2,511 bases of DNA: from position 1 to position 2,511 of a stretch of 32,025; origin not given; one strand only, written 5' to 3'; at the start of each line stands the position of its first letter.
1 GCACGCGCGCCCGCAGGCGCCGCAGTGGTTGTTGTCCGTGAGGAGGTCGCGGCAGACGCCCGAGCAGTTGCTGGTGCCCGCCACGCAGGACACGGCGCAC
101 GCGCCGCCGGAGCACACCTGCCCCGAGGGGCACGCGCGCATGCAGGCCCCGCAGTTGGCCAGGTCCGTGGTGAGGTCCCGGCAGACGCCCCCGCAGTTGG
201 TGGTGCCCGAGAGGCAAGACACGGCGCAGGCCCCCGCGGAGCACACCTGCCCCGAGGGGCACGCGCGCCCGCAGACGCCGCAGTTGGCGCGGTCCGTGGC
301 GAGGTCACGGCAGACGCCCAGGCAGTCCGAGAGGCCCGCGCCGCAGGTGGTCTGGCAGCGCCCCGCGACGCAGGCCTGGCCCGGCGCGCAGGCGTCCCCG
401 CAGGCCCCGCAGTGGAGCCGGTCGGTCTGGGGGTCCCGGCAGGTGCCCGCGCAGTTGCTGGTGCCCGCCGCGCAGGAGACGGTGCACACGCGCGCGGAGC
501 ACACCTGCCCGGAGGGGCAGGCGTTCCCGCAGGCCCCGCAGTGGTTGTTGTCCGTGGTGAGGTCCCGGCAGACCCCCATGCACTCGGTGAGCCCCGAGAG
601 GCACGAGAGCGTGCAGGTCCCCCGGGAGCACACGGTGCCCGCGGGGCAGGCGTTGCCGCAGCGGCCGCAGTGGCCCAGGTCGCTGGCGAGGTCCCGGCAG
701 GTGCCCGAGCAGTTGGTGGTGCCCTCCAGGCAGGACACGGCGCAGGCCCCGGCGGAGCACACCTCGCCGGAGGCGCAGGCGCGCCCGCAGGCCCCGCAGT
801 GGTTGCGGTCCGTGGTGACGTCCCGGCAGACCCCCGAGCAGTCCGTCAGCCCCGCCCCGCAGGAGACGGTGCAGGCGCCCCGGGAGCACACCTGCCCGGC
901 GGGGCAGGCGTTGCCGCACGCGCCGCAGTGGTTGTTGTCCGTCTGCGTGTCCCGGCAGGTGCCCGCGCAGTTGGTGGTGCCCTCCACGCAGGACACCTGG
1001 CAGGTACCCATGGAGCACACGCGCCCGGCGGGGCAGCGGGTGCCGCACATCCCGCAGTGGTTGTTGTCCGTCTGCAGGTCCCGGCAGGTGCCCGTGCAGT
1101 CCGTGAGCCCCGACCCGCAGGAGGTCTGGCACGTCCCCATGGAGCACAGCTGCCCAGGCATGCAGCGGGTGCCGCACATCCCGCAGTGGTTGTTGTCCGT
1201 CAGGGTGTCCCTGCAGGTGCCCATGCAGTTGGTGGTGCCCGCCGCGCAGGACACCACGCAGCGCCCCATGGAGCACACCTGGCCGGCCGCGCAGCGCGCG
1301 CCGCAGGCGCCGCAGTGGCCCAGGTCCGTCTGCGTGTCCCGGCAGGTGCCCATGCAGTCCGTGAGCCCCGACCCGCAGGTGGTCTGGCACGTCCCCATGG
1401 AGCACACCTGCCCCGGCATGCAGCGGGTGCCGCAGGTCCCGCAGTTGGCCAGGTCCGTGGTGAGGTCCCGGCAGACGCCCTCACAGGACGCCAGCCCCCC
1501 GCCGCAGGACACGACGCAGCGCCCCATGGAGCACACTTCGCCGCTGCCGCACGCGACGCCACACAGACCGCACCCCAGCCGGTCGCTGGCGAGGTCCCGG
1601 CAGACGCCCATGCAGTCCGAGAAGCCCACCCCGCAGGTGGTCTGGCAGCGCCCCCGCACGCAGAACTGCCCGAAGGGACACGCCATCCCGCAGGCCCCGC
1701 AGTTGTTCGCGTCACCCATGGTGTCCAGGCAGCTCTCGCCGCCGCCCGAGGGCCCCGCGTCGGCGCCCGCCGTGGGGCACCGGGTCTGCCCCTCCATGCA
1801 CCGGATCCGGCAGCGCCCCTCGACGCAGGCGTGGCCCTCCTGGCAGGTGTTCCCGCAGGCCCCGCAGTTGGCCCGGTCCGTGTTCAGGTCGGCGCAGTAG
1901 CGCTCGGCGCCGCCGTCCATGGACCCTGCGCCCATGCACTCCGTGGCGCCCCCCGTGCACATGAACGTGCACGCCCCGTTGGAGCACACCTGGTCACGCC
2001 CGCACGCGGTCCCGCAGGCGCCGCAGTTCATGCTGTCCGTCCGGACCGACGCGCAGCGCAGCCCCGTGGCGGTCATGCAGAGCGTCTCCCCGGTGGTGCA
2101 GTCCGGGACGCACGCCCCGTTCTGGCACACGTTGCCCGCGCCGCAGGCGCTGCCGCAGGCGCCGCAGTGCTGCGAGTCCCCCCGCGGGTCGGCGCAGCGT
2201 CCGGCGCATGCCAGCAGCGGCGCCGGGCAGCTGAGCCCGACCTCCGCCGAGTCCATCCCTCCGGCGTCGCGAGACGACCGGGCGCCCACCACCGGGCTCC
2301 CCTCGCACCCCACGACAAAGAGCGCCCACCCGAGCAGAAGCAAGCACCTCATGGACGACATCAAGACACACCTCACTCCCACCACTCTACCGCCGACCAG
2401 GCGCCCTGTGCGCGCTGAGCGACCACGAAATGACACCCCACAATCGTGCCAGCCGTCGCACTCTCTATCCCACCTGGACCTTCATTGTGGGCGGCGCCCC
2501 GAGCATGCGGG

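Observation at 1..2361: Large Cys-rich lipoprotein built from at least 18 tandem 43-aa repeats encoded by near-identical 129-bp DNA units; gene missed by the ORF track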

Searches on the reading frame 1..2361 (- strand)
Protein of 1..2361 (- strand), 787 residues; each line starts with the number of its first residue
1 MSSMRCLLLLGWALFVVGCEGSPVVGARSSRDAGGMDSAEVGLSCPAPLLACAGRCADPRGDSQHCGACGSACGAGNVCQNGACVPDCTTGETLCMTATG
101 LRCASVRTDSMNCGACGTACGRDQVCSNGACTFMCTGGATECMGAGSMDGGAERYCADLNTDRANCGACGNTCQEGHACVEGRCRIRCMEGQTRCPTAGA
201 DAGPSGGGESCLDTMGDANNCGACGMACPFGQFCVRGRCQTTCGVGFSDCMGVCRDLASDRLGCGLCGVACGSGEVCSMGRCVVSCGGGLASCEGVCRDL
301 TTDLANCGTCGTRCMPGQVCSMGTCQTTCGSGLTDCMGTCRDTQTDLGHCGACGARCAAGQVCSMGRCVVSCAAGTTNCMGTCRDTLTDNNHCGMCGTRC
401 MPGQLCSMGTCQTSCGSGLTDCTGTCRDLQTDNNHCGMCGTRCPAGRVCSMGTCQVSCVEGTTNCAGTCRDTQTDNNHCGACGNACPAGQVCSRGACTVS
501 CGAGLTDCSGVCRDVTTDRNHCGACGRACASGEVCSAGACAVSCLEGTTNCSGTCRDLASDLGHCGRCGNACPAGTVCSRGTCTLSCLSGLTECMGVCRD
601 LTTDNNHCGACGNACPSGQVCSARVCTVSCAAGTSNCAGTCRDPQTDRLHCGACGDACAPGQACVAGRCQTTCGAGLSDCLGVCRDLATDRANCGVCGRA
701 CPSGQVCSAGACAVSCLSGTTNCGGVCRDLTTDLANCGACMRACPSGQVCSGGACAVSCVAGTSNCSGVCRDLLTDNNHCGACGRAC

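Call 7: search_protein_families(library=pfam, proteins=[window:1-2361:-], max_evalue=1)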
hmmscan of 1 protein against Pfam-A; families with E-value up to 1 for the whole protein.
window:1-2361:- (787 aa): 2 families
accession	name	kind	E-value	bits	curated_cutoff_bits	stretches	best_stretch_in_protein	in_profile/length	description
PF04885.19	Stig1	-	2.9e-84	278.1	24.1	17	366-412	37-83/85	Stigma-specific STIG1-like protein family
PF09815.14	XK-related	-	0.075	12.4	24.8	0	358-401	155-198/337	XK-related protein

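Call 8: search_protein_families(library=ncbifam, proteins=[window:1-2361:-], max_evalue=1)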
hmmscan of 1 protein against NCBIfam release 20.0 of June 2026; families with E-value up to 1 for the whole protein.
window:1-2361:- (787 aa): 1 family
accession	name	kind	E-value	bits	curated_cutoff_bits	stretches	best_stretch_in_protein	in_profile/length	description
NF041328.1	C_rich_MXAN6577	subfamily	3.9e-157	516.6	100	7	586-713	20-145/145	MXAN_6577-like cysteine-rich protein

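Call 9: find_homologous_proteins(query=window:1-2361:-)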
Query window:1-2361:- (787 aa): 3767 proteins with E <= 0.001 among 8000 candidates; the best 120 are listed.
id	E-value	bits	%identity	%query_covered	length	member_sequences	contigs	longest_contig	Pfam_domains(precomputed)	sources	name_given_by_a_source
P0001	1.5e-185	637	48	60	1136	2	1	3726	PF04885.20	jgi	jgi:hypothetical protein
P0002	6.6e-180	618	54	56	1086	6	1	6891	PF04885.20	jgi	jgi:streptogramin lyase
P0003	1.8e-174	600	52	59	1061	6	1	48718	PF21959.3,PF04885.20,PF24684.2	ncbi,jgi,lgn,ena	jgi:streptogramin lyase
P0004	5.6e-174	599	54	70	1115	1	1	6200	PF14312.13,PF04885.20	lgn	-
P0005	2.0e-162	561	49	87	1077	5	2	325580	PF04885.20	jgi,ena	-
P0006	3.6e-158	546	45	71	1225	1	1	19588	PF13385.14,PF04885.20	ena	-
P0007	1.4e-154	535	42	92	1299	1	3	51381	PF04885.20,PF07534.23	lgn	-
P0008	4.0e-150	520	40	89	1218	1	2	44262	PF04885.20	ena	-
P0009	1.2e-149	518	51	70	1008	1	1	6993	PF16627.11,PF04885.20,PF02191.24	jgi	jgi:hypothetical protein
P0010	9.7e-149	515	53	73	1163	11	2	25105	PF04885.20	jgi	-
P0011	6.9e-148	512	44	74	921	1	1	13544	PF11617.14,PF04885.20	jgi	jgi:hypothetical protein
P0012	1.6e-147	511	54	71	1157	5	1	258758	PF04885.20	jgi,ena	-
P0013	4.4e-143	497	42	66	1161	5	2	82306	PF04885.20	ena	-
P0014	4.5e-141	490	51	60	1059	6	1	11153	PF04885.20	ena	-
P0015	8.2e-136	472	51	71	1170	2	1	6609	PF04885.20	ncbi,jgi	jgi:hypothetical protein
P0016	7.3e-132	459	40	95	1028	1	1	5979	PF04885.20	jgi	-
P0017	7.9e-131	456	47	73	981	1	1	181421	PF04885.20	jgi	-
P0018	1.0e-127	446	41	80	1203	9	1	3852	PF04885.20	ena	-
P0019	7.5e-127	443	47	63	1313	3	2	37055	PF00415.25,PF04885.20,PF13540.13,PF25384.2,PF25390.2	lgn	-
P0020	1.0e-126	442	44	64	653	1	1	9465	PF04885.20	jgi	jgi:hypothetical protein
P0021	1.6e-126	442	47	65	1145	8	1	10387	PF04885.20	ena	-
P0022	1.8e-126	442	48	74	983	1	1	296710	PF04885.20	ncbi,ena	-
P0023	2.7e-126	441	46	67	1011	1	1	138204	PF04885.20,PF06739.18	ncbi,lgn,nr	ncbi:MAG: hypothetical protein EP343_09525 [Deltaproteobacteria bacterium]|nr:MAG: hypothetical prot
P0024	9.6e-123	429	42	66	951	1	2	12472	PF04885.20,PF08450.19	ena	-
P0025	7.3e-122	426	46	69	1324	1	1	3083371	PF04885.20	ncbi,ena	-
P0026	1.2e-121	426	54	56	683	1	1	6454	PF04885.20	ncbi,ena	-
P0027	5.6e-120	420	42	83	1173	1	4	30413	PF07494.18,PF04885.20,PF24684.2,PF08450.19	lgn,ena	-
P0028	1.6e-119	419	39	96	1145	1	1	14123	PF04885.20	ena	-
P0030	8.1e-119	416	42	71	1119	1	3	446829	PF04885.20,PF06739.18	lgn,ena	-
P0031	1.7e-118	415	41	80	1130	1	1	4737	PF04151.22,PF04885.20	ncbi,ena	-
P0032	2.0e-118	415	43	96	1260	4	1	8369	PF04151.22,PF04885.20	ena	-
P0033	6.1e-118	413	39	99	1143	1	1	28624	PF00147.24,PF04885.20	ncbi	-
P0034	7.0e-118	413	36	95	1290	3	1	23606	PF04885.20,PF03781.23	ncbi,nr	ncbi:MAG: SUMF1/EgtB/PvdO family nonheme iron enzyme [Myxococcota bacterium]|nr:SUMF1/EgtB/PvdO fami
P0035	1.6e-116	409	45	72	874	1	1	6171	PF11617.14,PF04885.20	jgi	jgi:hypothetical protein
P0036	8.3e-116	406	43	53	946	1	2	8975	PF04885.20,PF24684.2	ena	-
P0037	1.2e-115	406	45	54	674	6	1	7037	PF04885.20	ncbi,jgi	jgi:hypothetical protein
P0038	1.6e-115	405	44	64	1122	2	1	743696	PF04885.20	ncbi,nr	ncbi:MAG: hypothetical protein H6730_11510 [Deltaproteobacteria bacterium]|nr:hypothetical protein [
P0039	1.5e-114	402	50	53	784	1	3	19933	PF00147.24,PF04885.20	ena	-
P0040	6.8e-114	400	39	91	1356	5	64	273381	PF04885.20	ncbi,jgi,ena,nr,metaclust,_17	ncbi:MAG: hypothetical protein CL920_22640 [Deltaproteobacteria bacterium]|nr:hypothetical protein [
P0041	9.5e-114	399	62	41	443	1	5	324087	PF04885.20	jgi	jgi:hypothetical protein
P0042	9.8e-113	396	48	65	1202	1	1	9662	PF04885.20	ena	-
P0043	3.7e-111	391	47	44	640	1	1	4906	PF04885.20,PF01344.32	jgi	-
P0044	2.4e-110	388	45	59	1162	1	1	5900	PF04885.20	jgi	jgi:Stigma-specific protein, Stig1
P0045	1.5e-109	386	48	60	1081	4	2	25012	PF04885.20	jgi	jgi:hypothetical protein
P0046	1.6e-109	385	37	99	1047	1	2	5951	PF04885.20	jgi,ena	-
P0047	1.9e-109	385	49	47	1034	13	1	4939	PF04885.20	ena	-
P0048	2.6e-109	385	49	64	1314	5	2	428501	PF00415.25,PF04885.20,PF13540.13,PF25390.2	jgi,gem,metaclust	metaclust:\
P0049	2.8e-108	381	47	53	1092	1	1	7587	PF01270.24,PF04885.20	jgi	jgi:endo-1,4-beta-D-glucanase Y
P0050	1.3e-107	379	39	97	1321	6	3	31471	PF04885.20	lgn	-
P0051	2.0e-107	379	39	72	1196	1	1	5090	PF00147.24,PF04885.20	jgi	jgi:Fibrinogen beta and gamma chains, C-terminal globular domain/Stigma-specific protein, Stig1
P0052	3.9e-107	378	55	54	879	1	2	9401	PF04885.20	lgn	-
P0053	6.5e-107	377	50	49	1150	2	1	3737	PF07714.24,PF00069.32,PF04885.20,PF01636.30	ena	-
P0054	2.1e-106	375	53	48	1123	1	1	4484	PF07714.24,PF00069.32,PF04885.20,PF01636.30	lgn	-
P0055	1.3e-105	373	39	92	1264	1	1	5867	PF04885.20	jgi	jgi:hypothetical protein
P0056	1.5e-105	372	49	47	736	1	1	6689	PF04885.20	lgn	-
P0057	1.6e-105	372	51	49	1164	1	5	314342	PF07714.24,PF00069.32,PF04885.20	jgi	jgi:serine/threonine protein kinase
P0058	1.9e-105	372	42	99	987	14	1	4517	PF04885.20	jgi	jgi:Stigma-specific protein, Stig1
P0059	4.0e-105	371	45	64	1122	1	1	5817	PF04885.20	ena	-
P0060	5.5e-105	370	52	54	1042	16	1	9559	PF04885.20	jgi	jgi:streptogramin lyase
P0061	7.2e-105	370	38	96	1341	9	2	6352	PF04885.20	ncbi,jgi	jgi:hypothetical protein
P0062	2.7e-104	368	48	64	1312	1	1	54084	PF00415.25,PF04885.20,PF13540.13,PF25390.2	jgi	jgi:alpha-tubulin suppressor-like RCC1 family protein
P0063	3.5e-104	368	44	69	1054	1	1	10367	PF04885.20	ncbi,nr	ncbi:MAG: hypothetical protein HY744_00315 [Deltaproteobacteria bacterium]|nr:hypothetical protein [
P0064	1.0e-103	366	45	66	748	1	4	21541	PF04885.20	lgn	-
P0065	1.9e-103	365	50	49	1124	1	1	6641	PF07714.24,PF00069.32,PF04885.20,PF03109.23,PF19974.6,PF01636.30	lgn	-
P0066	6.2e-103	364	49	54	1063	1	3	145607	PF04885.20,PF21164.3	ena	-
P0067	6.9e-103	364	52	51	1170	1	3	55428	PF07714.24,PF00069.32,PF04885.20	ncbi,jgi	jgi:serine/threonine protein kinase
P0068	7.6e-103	363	48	55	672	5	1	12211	PF04885.20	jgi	-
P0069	1.8e-102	362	53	48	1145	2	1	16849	PF00069.32,PF04885.20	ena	-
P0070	3.3e-102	361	41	90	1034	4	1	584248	PF04885.20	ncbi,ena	ncbi:MAG: MXAN_6577-like cysteine-rich protein [Polyangiales bacterium]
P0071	6.8e-102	360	37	80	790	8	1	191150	PF04885.20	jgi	jgi:hypothetical protein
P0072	7.3e-102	360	43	59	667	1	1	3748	PF04885.20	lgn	-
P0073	8.7e-102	360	37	80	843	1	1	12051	PF04885.20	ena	-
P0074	8.8e-102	360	46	55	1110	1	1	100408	PF07714.24,PF00069.32,PF04885.20,PF03109.23,PF01636.30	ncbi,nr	ncbi:MAG: phosphotransferase [Deltaproteobacteria bacterium]|nr:phosphotransferase [Deltaproteobacte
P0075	1.0e-101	360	46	39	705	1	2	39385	PF01410.24,PF04885.20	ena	-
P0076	1.9e-101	359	48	58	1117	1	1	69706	PF04885.20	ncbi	ncbi:MAG: MXAN_6577-like cysteine-rich protein [Polyangiales bacterium]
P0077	3.2e-101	358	50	55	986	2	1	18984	PF04885.20,PF24684.2,PF08450.19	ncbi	-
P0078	3.7e-101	358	49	56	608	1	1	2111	PF04885.20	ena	-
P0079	4.1e-101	358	39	75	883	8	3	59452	PF04885.20,PF03781.23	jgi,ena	-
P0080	5.4e-101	357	40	59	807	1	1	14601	PF04885.20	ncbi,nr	ncbi:MAG: hypothetical protein H6728_17975 [Myxococcales bacterium]|nr:hypothetical protein [Myxococ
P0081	6.7e-101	357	42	87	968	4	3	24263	PF04885.20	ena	-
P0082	1.3e-100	356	41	90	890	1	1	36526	PF04885.20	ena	-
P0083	1.3e-99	353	40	92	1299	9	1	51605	PF04885.20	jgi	jgi:hypothetical protein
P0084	1.3e-99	353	40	69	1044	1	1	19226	PF04885.20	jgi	jgi:hypothetical protein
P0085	1.4e-99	353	41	89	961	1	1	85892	PF04885.20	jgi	-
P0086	2.5e-99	352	48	54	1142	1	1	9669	PF07714.24,PF00069.32,PF04885.20,PF01636.30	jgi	jgi:serine/threonine protein kinase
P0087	6.5e-99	350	47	49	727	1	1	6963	PF04885.20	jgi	jgi:Stigma-specific protein, Stig1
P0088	1.5e-98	349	41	68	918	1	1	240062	PF04885.20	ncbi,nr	ncbi:MAG: hypothetical protein JNK72_21780 [Myxococcales bacterium]|nr:hypothetical protein [Myxococ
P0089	5.2e-98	347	39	70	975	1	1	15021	PF10462.16,PF04885.20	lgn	-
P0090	9.0e-98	347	44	57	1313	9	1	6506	PF00415.25,PF04885.20,PF13540.13,PF25390.2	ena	-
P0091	1.8e-97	346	45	58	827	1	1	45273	PF04885.20,PF02191.24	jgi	jgi:hypothetical protein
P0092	2.4e-97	345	40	86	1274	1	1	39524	PF23981.2,PF04885.20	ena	-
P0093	2.4e-97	345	39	96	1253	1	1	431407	PF04885.20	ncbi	-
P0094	4.0e-97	344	37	88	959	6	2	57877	PF04885.20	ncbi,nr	ncbi:MAG: hypothetical protein Q8S73_24755 [Deltaproteobacteria bacterium]|nr:hypothetical protein [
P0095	7.3e-97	344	40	88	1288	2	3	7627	PF23981.2,PF04885.20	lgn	-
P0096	1.3e-96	343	52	49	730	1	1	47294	PF04885.20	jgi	-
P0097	5.2e-96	341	35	94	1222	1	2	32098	PF04885.20,PF01436.28,PF06739.18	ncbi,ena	-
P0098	7.3e-96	340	38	100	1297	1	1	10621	PF04885.20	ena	-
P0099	1.6e-95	339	33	87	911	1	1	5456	PF04885.20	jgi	jgi:hypothetical protein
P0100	2.6e-95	338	38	92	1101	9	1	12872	PF04885.20,PF21671.3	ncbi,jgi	jgi:hypothetical protein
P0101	3.2e-95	338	51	42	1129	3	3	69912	PF04885.20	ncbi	-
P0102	3.8e-95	338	37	89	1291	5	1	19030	PF23981.2,PF04885.20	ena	-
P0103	4.1e-95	338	42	53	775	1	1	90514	PF04885.20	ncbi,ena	-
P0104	4.8e-95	338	51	51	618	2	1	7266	PF04885.20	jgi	jgi:hypothetical protein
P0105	7.1e-95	337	44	61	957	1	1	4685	PF04885.20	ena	-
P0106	8.2e-95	337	42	57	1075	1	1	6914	PF01839.30,PF13517.13,PF04885.20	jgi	jgi:hypothetical protein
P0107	1.3e-94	336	43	67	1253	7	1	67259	PF06977.18,PF01731.27,PF04885.20,PF13449.13,PF22807.3,PF24684.2,PF01436.28,PF25021.2,PF06739.18,PF08450.19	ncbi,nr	ncbi:hypothetical protein L6R29_06650 [Myxococcota bacterium]|nr:hypothetical protein [Myxococcota b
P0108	1.3e-94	336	36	98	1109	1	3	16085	PF04885.20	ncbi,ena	-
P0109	1.5e-94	336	44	68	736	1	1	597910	PF04885.20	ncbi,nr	ncbi:MAG: hypothetical protein JNK72_14635 [Myxococcales bacterium]|nr:hypothetical protein [Myxococ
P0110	1.6e-94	336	46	57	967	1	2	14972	PF26766.1,PF04885.20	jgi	jgi:hypothetical protein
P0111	2.2e-94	335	49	58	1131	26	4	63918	PF04885.20,PF24684.2,PF08450.19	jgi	jgi:streptogramin lyase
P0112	2.4e-94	335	41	53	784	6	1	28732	PF04885.20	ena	-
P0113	4.0e-94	335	45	56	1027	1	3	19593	PF13205.13,PF04885.20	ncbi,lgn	-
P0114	5.4e-94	334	37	100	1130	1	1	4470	PF04885.20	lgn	-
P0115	5.5e-94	334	43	55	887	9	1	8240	PF04151.22,PF04885.20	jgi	jgi:hypothetical protein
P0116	1.1e-93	333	46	56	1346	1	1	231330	PF04885.20,PF06739.18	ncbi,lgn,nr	ncbi:MAG: hypothetical protein EP343_19925 [Deltaproteobacteria bacterium]|nr:MAG: hypothetical prot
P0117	1.8e-93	332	53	48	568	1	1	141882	PF04885.20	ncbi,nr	ncbi:MAG: hypothetical protein JNK05_24735 [Myxococcales bacterium]|nr:hypothetical protein [Myxococ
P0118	2.8e-93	332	44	49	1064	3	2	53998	PF04885.20,PF06739.18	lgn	-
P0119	4.9e-93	331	37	97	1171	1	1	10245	PF00147.24,PF04885.20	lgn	-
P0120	5.2e-93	331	46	59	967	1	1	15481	PF04885.20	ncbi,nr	ncbi:MAG: hypothetical protein HY744_08235 [Deltaproteobacteria bacterium]|nr:hypothetical protein [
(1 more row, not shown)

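Call 34: search_solved_structures(query=window:1-2361:-, max_evalue=1, show_alignments=2)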
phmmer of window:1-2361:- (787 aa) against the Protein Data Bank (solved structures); distinct sequences matched with E-value up to 1: 0.

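Call 36: find_encoding_contigs(protein=P0012, flank=10000, max_places=3)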
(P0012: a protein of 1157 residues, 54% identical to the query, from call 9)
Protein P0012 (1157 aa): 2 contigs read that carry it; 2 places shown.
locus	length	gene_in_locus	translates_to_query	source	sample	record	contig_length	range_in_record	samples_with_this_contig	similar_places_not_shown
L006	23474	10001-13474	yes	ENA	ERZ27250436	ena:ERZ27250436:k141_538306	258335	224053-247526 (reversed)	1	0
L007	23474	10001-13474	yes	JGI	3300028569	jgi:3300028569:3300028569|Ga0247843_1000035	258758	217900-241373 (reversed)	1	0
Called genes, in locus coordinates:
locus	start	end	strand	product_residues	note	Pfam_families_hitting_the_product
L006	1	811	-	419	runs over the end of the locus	PF00091:Tubulin, PF12327:FtsZ_C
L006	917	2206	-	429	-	PF11104:PilM_2 (faint), PF14450:FtsA, PF02491:SHS2_FTSA, PF06723:MreB_Mbl, PF14450:FtsA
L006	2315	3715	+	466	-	PF25390:WD40_RLD, PF13540:RCC1_2, PF00415:RCC1 (weak), PF13540:RCC1_2, PF00415:RCC1 (weak), PF13540:RCC1_2, PF25390:WD40_RLD, PF13540:RCC1_2, +1 more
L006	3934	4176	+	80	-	-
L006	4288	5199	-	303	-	PF08478:POTRA_1, PF03799:FtsQ_DivIB_C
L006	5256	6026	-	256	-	PF07264:EI24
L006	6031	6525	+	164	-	-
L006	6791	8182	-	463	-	PF01225:Mur_ligase, PF08245:Mur_ligase_M, PF02875:Mur_ligase_C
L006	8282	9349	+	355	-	PF11617:Cu-binding_MopE (faint)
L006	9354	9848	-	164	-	PF10504:DUF2452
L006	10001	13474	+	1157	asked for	PF04885:Stig1 (weak)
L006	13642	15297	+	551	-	-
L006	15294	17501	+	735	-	PF07715:Plug, PF00593:TonB_dep_Rec_b-barrel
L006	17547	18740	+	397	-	-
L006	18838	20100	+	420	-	PF00464:SHMT, PF00155:Aminotran_1_2 (weak)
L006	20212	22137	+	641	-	-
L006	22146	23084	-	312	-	PF00092:VWA (weak), PF13519:VWA_2 (weak), PF25106:VWA_4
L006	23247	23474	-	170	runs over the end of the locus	PF00160:Pro_isomerase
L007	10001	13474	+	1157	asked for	PF04885:Stig1 (weak)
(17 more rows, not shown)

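Call 37: find_encoding_contigs(protein=P0010, flank=10000, max_places=3)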
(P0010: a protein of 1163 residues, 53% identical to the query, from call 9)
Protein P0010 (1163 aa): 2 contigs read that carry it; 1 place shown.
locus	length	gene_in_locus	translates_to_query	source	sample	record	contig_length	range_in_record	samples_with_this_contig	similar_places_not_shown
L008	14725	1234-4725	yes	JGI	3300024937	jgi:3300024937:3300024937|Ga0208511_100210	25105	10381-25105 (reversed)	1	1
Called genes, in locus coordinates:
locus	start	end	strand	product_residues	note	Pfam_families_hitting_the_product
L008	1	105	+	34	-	?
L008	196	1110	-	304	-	PF03631:Virul_fac_BrkB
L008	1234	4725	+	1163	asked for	PF04885:Stig1 (weak)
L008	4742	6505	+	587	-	-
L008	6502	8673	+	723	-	PF07715:Plug, PF00593:TonB_dep_Rec_b-barrel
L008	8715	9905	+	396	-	-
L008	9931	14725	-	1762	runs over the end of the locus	PF00069:Pkinase, PF06293:Kdo (weak), PF07714:PK_Tyr_Ser-Thr, PF13191:AAA_16, PF13185:GAF_2, PF01590:GAF, PF13492:GAF_3 (weak), PF00211:Guanylate_cyc, +1 more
